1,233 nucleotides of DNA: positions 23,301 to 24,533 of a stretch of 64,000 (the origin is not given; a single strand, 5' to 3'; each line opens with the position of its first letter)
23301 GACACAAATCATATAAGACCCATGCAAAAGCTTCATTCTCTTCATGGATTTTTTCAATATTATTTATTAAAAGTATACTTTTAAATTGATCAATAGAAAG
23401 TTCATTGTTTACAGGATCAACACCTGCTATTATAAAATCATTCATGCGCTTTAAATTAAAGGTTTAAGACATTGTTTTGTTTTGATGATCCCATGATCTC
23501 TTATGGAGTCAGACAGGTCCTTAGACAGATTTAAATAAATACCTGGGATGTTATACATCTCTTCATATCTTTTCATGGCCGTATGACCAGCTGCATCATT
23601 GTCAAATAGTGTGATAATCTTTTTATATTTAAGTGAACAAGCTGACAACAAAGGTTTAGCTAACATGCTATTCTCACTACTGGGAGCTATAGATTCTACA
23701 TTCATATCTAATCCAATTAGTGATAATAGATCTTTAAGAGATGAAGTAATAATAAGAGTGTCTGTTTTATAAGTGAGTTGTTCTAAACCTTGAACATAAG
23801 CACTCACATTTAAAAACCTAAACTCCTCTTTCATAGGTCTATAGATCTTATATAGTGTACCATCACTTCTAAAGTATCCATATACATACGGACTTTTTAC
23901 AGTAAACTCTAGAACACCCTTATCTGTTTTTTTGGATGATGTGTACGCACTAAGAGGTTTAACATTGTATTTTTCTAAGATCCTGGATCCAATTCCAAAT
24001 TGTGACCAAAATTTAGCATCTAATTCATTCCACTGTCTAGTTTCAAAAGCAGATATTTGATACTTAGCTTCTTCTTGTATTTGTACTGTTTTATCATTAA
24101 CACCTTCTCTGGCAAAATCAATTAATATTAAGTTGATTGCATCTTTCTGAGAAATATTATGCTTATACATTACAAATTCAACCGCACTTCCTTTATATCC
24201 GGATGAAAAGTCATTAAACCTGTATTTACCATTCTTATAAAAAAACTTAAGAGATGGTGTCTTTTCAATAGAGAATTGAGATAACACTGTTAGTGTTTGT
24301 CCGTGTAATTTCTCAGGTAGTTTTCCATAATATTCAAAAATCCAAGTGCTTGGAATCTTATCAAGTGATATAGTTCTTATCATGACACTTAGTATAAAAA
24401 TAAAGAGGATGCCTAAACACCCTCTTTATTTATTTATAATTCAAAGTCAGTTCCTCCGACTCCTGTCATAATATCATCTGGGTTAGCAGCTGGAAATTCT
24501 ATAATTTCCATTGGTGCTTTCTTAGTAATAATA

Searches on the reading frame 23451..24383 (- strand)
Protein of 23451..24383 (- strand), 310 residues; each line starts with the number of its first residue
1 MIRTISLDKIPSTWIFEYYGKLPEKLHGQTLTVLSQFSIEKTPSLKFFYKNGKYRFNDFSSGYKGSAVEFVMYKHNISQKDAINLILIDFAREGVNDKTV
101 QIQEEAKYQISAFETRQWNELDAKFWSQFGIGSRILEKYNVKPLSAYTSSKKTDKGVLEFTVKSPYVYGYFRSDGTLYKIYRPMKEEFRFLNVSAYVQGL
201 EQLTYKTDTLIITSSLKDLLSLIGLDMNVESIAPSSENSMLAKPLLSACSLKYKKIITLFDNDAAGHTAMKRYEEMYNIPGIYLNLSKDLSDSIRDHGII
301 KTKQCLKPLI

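Call 28: search_protein_families(library=phrogs, proteins=[window:23451-24383:-], max_evalue=0.001)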
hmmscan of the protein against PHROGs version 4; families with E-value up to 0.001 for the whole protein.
window:23451-24383:- (310 aa): 6 families
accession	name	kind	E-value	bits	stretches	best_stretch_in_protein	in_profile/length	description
phrog_12622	-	DNA, RNA and nucleotide metabolism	9e-25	88.5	1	5-272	30-317/415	DNA primase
phrog_47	-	DNA, RNA and nucleotide metabolism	9.5e-07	28.7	0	44-96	64-117/947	DNA primase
phrog_26824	-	unknown function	2.4e-06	27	1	33-112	28-109/868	-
phrog_11992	-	unknown function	8.2e-05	23.9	1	32-107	29-99/177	-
phrog_22657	-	unknown function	0.00012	20.9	1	22-114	26-115/1185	-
phrog_6444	-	DNA, RNA and nucleotide metabolism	0.00024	21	0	28-87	33-90/577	DNA primase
